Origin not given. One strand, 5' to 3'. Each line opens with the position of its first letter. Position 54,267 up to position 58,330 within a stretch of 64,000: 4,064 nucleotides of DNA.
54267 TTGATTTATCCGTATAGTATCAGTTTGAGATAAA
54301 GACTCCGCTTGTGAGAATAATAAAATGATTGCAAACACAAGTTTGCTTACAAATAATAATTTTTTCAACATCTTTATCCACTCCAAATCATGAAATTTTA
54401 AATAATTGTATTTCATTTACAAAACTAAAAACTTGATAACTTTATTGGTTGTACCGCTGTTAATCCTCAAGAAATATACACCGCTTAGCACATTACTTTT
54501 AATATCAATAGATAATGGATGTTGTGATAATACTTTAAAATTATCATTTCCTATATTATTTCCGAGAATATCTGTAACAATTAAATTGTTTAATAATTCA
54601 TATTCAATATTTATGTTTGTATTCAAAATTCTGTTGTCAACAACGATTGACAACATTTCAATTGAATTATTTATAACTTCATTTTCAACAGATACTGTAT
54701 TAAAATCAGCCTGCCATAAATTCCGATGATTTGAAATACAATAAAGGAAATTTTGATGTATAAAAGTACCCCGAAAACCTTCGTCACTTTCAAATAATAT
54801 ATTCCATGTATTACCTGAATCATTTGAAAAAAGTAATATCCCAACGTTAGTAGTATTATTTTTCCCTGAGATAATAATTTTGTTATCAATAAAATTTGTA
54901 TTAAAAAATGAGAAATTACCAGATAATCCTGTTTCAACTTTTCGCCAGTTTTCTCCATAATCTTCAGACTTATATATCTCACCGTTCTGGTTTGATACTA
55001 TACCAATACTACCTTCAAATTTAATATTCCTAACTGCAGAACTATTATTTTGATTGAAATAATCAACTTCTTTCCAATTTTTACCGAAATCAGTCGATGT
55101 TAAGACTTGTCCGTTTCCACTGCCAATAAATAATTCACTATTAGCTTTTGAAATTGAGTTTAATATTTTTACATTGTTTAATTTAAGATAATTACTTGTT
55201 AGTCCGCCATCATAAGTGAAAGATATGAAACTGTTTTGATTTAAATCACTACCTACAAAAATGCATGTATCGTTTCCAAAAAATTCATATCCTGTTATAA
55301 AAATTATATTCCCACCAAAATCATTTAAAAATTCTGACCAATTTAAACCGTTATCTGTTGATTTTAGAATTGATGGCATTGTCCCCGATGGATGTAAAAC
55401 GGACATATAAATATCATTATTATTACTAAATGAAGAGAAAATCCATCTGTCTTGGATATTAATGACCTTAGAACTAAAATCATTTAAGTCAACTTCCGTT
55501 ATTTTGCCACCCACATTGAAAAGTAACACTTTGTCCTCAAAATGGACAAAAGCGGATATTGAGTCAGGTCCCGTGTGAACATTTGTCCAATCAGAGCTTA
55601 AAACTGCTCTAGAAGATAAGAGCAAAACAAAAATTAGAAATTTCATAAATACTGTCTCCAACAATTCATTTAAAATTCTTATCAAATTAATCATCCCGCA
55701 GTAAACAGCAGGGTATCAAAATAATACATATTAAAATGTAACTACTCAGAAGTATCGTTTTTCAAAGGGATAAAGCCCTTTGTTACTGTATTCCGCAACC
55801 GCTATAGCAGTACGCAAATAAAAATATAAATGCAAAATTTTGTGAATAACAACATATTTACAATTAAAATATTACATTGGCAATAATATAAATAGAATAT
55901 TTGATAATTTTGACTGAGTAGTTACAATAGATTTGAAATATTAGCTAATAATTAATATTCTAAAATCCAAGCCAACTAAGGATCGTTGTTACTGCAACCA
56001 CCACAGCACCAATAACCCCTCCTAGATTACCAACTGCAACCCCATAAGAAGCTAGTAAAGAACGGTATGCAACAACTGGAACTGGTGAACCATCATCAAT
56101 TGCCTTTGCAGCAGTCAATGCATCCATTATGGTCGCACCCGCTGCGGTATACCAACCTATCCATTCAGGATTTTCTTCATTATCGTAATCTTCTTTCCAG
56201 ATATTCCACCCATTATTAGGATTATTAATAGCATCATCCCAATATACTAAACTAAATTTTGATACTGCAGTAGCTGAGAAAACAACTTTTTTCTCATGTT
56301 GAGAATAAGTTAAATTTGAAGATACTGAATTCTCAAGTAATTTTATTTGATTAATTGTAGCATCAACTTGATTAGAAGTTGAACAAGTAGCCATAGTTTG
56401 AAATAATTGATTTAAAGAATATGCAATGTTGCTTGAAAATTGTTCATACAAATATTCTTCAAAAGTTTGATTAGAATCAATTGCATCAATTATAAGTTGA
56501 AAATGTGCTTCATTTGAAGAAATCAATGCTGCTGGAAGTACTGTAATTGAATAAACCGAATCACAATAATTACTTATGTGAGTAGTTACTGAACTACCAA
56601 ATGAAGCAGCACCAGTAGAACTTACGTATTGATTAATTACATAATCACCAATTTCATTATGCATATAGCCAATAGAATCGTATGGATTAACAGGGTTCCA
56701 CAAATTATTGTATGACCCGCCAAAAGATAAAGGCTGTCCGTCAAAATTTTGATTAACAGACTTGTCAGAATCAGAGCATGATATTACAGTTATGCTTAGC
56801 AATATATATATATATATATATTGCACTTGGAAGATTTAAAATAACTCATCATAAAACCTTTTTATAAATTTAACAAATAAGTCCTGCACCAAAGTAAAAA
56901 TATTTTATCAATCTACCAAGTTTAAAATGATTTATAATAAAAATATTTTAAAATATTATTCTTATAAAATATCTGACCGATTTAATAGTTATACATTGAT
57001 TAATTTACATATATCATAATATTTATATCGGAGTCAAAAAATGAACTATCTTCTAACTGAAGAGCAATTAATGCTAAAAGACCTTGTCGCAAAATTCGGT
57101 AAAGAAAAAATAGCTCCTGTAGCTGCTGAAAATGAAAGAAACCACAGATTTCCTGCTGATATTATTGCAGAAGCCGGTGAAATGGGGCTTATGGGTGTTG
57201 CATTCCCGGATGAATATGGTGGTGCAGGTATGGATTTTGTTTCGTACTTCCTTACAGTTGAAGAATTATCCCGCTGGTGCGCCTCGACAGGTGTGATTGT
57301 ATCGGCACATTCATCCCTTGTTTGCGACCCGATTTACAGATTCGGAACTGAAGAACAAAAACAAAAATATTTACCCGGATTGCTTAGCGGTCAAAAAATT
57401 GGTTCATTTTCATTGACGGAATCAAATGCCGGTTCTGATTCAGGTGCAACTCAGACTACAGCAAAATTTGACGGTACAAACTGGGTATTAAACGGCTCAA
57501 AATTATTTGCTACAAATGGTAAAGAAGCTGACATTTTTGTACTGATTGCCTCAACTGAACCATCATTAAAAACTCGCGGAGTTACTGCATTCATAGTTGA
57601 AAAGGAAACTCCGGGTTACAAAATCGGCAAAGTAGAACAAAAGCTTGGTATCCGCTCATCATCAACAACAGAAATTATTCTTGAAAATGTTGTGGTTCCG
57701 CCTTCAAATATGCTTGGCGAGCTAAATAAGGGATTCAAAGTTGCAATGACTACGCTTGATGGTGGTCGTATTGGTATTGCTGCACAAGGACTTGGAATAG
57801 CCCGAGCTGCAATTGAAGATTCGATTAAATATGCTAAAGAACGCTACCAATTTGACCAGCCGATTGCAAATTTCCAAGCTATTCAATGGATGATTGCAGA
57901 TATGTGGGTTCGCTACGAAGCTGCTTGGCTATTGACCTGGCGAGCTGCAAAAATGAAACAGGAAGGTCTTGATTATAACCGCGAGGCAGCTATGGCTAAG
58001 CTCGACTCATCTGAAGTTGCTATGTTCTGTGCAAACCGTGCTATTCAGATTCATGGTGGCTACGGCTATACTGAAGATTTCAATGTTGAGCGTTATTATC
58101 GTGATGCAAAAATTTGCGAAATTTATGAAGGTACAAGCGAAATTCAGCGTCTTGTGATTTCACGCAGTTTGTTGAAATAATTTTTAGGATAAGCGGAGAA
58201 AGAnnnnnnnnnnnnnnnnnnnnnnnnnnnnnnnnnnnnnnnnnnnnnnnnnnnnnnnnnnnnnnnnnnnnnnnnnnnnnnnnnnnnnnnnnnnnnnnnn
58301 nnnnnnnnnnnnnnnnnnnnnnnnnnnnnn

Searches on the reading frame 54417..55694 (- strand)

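Call 40: search_protein_families(library=pfam, proteins=[window:54417-55694:-], max_evalue=0.001)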
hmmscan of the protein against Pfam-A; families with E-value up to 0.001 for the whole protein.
window:54417-55694:- (425 aa): 6 families
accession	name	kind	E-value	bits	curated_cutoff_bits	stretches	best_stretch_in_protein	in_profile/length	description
PF15902.12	Sortilin-Vps10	-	1.3e-09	37.8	33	1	196-325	2-140/446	Sortilin, neurotensin receptor 3,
PF14870.12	PSII_BNR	-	4.7e-08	33.1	27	0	171-239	230-298/303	Photosynthesis system II assembly factor YCF48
PF15899.11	BNR_6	-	3.5e-05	23.9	27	0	199-210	3-14/14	BNR-Asp box repeat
PF02012.26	BNR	-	7.2e-05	22.6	27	0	199-208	2-11/12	BNR/Asp-box repeat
PF18962.6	Por_Secre_tail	-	0.0004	21.1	27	1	360-423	9-74/75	Secretion system C-terminal sorting domain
PF24316.1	Tli3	-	0.00098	19.9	27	0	196-219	85-108/129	T6SS Tli3 immunity protein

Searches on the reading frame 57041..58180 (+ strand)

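Call 40: search_protein_families(library=pfam, proteins=[window:57041-58180:+], max_evalue=0.001)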
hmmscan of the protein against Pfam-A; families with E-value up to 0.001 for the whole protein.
window:57041-58180:+ (379 aa): 4 families
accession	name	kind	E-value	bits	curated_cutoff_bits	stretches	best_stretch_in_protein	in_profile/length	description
PF00441.29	Acyl-CoA_dh_1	-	1.9e-52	177.8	22.4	1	229-378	1-150/150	Acyl-CoA dehydrogenase, C-terminal domain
PF02771.21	Acyl-CoA_dh_N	-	6.3e-43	146.2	22.9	1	6-118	1-113/113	Acyl-CoA dehydrogenase, N-terminal domain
PF02770.24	Acyl-CoA_dh_M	-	2.5e-24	85.7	33.3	1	122-217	1-97/97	Acyl-CoA dehydrogenase, middle domain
PF08028.16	Acyl-CoA_dh_2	-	9.7e-23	81.4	22.7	1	244-366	1-133/134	Acyl-CoA dehydrogenase, C-terminal domain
